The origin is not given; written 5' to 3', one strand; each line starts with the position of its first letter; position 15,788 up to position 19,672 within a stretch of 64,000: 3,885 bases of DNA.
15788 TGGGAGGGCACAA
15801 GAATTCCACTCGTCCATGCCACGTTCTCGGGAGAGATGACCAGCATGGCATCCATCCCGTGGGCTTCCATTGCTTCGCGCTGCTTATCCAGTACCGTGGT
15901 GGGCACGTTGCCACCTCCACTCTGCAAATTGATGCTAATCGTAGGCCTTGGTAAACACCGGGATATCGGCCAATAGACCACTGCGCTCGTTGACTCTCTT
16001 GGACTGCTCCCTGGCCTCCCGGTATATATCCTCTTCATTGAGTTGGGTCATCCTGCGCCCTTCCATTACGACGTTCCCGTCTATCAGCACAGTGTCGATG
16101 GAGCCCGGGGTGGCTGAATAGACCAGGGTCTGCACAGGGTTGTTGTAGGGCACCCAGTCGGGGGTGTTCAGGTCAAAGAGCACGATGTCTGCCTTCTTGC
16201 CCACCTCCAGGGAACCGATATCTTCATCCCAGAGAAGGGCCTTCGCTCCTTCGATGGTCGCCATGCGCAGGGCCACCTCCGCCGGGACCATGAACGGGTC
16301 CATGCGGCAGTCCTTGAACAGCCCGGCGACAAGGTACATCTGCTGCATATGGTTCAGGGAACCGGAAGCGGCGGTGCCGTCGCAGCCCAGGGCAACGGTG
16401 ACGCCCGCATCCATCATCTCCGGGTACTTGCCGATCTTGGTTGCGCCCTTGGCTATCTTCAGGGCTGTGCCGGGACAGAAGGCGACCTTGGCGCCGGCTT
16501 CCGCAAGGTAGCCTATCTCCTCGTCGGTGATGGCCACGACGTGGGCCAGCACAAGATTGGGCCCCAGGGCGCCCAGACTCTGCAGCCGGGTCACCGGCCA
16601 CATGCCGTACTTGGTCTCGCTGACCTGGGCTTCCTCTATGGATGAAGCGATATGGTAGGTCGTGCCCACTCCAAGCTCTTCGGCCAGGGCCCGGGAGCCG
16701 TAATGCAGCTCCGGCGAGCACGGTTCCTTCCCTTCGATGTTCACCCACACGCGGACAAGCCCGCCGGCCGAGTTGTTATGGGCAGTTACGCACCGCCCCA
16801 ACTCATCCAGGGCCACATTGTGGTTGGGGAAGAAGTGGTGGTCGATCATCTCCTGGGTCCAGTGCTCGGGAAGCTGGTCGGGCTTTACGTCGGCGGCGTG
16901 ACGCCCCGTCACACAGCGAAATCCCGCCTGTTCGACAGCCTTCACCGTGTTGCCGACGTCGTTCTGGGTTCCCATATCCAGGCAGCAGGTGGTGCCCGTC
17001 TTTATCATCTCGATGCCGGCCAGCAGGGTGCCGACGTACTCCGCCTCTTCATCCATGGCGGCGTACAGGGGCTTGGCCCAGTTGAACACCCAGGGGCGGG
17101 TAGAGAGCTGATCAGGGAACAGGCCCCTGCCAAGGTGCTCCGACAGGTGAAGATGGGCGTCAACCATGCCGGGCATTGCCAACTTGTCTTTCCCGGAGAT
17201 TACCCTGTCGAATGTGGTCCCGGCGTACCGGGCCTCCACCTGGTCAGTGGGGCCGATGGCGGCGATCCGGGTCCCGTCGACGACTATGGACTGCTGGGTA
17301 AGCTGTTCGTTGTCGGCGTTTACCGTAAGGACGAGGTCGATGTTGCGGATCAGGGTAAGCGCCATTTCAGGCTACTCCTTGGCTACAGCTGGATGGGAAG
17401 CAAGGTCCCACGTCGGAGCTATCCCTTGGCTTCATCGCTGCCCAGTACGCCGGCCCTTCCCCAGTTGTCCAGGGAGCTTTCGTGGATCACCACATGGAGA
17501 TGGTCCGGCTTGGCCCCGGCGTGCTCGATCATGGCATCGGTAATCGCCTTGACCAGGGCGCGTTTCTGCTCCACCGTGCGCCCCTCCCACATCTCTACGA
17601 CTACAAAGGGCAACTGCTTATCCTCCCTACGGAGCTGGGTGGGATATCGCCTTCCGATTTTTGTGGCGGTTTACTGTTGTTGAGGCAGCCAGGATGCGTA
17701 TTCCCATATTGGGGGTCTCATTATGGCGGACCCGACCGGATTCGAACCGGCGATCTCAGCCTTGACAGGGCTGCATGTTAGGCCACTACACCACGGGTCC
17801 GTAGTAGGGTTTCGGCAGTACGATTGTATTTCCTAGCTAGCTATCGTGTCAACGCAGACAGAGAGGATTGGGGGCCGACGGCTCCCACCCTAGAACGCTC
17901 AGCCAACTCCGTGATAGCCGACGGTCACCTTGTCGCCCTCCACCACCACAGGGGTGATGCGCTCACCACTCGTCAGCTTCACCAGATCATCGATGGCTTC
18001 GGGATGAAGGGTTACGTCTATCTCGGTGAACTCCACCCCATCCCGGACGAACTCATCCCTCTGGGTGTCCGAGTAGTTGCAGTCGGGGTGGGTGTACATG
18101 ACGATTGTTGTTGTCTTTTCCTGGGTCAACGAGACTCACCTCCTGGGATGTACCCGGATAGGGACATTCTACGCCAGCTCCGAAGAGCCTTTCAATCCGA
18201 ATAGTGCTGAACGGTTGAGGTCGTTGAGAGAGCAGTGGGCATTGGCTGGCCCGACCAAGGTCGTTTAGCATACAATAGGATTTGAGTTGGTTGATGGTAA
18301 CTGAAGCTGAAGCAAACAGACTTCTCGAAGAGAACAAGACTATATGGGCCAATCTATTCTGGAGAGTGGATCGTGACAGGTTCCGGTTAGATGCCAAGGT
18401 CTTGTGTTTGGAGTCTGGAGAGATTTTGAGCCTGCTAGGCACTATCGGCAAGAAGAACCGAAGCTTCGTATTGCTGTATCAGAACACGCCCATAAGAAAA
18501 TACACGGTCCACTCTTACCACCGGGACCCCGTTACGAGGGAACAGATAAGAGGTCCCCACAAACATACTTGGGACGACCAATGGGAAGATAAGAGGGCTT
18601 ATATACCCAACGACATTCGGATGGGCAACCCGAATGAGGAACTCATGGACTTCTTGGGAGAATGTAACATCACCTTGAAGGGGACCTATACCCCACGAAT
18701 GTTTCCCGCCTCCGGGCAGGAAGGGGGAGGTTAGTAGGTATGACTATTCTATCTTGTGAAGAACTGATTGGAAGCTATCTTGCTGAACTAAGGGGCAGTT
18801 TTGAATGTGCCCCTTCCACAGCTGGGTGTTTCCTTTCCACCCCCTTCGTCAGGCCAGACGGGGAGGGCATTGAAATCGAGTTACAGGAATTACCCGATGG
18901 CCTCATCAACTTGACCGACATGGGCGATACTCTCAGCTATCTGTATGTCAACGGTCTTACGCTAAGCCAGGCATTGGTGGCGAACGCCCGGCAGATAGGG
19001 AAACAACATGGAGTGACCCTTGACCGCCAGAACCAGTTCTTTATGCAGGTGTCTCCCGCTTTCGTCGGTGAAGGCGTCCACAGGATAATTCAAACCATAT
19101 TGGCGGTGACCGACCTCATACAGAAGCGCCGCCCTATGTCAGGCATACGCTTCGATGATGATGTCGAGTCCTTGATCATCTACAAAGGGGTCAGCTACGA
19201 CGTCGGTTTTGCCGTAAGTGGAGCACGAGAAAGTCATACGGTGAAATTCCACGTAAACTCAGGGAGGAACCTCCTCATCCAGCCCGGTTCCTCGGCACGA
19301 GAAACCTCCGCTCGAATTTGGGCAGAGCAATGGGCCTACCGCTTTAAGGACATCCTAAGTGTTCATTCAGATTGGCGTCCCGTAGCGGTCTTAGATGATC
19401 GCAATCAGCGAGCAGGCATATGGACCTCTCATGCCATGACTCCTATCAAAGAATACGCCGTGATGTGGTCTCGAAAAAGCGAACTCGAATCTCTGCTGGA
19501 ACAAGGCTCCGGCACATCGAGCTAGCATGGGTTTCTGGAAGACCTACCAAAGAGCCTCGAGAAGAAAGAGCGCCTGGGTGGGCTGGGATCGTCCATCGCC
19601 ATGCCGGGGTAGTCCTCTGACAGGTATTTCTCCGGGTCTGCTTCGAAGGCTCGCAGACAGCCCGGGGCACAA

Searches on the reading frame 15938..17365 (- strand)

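Call 45: search_protein_families(library=pfam, proteins=[window:15938-17365:-], max_evalue=0.00001)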
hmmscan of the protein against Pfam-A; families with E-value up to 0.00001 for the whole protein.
window:15938-17365:- (476 aa): 3 families
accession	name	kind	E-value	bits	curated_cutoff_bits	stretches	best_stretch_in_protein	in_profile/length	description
PF01979.26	Amidohydro_1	-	2e-49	169.2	25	1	63-433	2-345/345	Amidohydrolase family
PF07969.17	Amidohydro_3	-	2.3e-16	60.8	29.7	1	272-433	309-471/472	Amidohydrolase family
PF22039.1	HUTI_composite_bact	-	6.5e-06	26.1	25.5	0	27-47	3-23/26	Imidazolonepropionase-like composite domain, bacteria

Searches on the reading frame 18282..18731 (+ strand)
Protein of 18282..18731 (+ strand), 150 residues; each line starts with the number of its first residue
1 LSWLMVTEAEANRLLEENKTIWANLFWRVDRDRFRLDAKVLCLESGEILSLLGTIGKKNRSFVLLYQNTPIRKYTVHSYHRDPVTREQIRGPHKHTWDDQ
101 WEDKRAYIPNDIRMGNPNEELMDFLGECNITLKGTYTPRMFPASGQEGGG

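Call 45: search_protein_families(library=pfam, proteins=[window:18282-18731:+], max_evalue=0.00001)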
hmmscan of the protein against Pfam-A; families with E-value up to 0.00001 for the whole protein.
window:18282-18731:+ (150 aa): 1 family
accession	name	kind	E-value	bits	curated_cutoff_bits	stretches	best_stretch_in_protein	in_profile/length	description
PF22398.1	DUF6978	-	2.2e-06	28.4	29.6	1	7-130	2-133/133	Family of unknown function (DUF6978)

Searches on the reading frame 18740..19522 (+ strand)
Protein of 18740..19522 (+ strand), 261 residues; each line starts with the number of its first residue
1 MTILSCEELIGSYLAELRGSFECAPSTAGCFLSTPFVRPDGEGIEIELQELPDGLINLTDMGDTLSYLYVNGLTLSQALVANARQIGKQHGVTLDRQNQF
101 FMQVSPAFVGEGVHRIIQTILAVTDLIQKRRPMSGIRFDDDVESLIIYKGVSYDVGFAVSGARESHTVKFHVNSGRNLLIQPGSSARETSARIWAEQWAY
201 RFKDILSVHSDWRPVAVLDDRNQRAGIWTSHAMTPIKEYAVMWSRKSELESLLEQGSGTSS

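Call 45: search_protein_families(library=pfam, proteins=[window:18740-19522:+], max_evalue=0.00001)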
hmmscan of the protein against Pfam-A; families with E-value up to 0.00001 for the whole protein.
window:18740-19522:+ (261 aa): 1 family
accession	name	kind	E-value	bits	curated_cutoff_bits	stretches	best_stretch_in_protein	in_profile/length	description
PF08861.15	DUF1828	-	1.9e-10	41.3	22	1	34-123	1-91/91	Domain of unknown function DUF1828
